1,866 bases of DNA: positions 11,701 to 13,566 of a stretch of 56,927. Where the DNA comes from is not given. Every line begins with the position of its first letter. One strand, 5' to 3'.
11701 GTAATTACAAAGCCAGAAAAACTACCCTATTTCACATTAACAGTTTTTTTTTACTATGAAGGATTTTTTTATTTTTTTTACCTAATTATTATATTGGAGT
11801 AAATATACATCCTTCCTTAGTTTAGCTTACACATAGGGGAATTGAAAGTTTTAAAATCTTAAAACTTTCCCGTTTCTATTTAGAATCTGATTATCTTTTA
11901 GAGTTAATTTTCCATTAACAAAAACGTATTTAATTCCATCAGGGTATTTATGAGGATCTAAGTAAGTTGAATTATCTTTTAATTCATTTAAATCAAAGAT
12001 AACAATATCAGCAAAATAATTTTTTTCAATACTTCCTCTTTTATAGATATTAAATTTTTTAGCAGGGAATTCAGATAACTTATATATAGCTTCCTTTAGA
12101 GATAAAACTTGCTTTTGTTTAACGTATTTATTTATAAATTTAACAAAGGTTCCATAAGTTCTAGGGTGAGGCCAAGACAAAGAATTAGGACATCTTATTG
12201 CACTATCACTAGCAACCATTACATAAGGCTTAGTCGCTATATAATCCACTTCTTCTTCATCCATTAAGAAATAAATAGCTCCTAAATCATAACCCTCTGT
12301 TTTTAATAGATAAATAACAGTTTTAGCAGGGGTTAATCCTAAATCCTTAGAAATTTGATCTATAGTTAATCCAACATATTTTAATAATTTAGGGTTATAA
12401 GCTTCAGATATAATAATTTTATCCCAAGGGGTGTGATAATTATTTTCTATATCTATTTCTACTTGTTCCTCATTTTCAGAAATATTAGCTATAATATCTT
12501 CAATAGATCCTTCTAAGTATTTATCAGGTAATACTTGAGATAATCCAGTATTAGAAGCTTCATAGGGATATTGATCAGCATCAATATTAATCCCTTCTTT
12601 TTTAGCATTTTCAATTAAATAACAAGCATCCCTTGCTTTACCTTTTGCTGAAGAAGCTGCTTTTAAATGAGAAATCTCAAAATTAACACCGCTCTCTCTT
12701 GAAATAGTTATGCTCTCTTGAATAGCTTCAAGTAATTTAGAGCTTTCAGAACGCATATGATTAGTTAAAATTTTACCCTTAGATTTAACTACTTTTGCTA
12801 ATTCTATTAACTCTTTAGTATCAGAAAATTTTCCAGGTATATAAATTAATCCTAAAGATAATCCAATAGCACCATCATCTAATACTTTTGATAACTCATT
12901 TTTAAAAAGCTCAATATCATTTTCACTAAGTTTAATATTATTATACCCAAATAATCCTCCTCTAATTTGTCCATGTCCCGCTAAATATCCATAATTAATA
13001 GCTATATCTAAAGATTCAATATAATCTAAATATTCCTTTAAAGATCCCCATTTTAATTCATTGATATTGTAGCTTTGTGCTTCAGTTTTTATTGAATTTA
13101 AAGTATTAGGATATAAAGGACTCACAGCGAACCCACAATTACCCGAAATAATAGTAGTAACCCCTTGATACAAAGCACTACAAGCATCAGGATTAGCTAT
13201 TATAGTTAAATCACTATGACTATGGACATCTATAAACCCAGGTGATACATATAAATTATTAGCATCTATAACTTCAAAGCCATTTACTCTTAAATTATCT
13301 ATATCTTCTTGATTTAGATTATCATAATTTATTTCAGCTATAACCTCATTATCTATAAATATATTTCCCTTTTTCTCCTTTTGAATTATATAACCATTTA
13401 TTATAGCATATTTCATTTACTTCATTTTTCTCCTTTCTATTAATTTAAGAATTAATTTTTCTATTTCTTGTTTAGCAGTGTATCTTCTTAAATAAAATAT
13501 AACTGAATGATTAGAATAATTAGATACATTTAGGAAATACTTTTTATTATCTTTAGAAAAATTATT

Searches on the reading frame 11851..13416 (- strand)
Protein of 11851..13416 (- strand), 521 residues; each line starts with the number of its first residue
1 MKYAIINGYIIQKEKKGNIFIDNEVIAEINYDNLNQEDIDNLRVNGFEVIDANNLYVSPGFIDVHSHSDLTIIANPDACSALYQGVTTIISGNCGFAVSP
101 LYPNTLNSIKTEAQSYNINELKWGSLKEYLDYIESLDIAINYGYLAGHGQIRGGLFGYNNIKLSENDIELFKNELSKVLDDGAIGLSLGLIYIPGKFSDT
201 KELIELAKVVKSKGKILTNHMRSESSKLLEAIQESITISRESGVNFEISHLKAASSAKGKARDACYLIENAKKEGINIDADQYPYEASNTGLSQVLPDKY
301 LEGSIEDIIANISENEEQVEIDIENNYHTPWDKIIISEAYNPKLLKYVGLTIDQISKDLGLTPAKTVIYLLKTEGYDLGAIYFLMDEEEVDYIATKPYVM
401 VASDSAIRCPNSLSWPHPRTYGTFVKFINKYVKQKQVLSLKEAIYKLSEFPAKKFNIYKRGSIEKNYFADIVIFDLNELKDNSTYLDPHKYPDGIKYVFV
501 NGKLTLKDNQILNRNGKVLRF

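Call 10: search_protein_families(library=pfam, proteins=[window:11851-13416:-])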
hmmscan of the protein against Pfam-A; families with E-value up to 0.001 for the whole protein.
window:11851-13416:- (521 aa): 2 families
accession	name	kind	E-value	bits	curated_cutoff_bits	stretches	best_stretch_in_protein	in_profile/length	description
PF07969.17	Amidohydro_3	-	4.1e-19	69.8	29.7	2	48-186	1-94/472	Amidohydrolase family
PF01979.26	Amidohydro_1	-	1.3e-15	58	25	2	399-504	245-344/345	Amidohydrolase family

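Call 51: find_homologous_proteins(query=window:11851-13416:-, max_evalue=1e-30)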
Query window:11851-13416:- (521 aa): 4127 proteins with E <= 1e-30 among 8000 candidates; the best 120 are listed.
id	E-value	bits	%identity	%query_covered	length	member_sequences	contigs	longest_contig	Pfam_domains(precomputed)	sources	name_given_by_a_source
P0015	0.0e+0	1143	98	100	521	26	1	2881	PF07969.18,PF01979.27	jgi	jgi:N-acyl-D-amino-acid deacylase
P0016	2.0e-287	972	84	100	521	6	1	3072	PF07969.18,PF01979.27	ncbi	ncbi:MAG: amidohydrolase family protein [bacterium]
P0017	1.3e-285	966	84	100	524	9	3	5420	PF07969.18,PF01979.27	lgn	-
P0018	3.7e-261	885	76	100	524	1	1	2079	PF07969.18,PF01979.27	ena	-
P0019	1.1e-214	732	99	64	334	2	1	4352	PF07969.18,PF01979.27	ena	-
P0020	4.3e-191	654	58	99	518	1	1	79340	PF07969.18,PF01979.27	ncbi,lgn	ncbi:MAG: amidohydrolase family protein [bacterium]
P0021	2.4e-190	652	59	99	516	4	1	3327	PF07969.18,PF01979.27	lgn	-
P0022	1.8e-188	646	58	100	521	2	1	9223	PF07969.18,PF01979.27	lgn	-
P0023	4.0e-188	644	57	100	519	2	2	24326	PF07969.18,PF01979.27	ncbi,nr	ncbi:MAG: D-aminoacylase [Candidatus Calescibacterium sp.]|nr:D-aminoacylase [Candidatus Calescibact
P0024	2.5e-185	635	60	100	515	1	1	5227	PF07969.18,PF01979.27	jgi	-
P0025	4.2e-185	634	58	99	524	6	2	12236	PF07969.18,PF01979.27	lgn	-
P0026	8.9e-185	633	59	100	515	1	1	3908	PF07969.18,PF01979.27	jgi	-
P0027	4.3e-156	539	60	83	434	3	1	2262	PF07969.18,PF01979.27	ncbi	ncbi:MAG: N-acyl-D-amino-acid deacylase family protein, partial [bacterium]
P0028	1.3e-109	385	40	91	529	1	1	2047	PF07969.18,PF01979.27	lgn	-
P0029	1.8e-108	382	39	97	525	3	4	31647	PF07969.18,PF01979.27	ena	-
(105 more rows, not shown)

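Call 52: find_encoding_contigs(protein=P0017, flank=3000, max_places=3)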
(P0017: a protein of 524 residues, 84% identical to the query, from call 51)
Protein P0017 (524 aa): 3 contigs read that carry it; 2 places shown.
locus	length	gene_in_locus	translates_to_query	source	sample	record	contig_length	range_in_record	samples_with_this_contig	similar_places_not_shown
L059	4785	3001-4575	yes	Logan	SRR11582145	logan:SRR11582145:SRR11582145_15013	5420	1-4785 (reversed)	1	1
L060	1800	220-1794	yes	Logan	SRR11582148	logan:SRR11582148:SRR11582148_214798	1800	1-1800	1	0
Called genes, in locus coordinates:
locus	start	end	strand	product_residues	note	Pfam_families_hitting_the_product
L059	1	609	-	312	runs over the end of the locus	PF02873:MurB_C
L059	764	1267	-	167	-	PF00828:Ribosomal_L27A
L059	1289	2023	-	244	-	PF00333:Ribosomal_S5, PF03719:Ribosomal_S5_C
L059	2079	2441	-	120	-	PF00861:Ribosomal_L18p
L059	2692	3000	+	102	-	-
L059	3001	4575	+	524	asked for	PF07969:Amidohydro_3 (weak), PF01979:Amidohydro_1, PF07969:Amidohydro_3 (weak)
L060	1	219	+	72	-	?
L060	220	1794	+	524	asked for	PF07969:Amidohydro_3 (weak), PF01979:Amidohydro_1, PF07969:Amidohydro_3 (weak)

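Call 53: find_encoding_contigs(protein=P0016, flank=3000, max_places=2)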
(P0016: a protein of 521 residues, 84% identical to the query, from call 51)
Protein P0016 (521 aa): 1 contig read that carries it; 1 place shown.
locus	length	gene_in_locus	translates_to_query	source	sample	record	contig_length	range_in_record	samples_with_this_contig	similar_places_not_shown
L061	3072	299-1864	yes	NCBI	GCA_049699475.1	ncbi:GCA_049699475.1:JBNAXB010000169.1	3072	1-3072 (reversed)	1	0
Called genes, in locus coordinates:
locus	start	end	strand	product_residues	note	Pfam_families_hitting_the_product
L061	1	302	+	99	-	?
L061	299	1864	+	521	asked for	PF07969:Amidohydro_3, PF01979:Amidohydro_1, PF07969:Amidohydro_3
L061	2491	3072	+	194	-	PF09820:AAA-ATPase_like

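Call 54: find_encoding_contigs(protein=P0015, flank=3000, max_places=2)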
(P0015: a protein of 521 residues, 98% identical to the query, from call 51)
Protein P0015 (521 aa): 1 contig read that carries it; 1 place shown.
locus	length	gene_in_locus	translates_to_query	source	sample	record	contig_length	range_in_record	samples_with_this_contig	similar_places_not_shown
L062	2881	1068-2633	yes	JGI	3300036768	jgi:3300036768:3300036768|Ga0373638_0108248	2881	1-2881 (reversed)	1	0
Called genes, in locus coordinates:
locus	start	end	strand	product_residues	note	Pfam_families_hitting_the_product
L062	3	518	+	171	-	?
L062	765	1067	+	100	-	-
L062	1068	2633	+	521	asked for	PF07969:Amidohydro_3, PF01979:Amidohydro_1 (weak), PF07969:Amidohydro_3 (weak)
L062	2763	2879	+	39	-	?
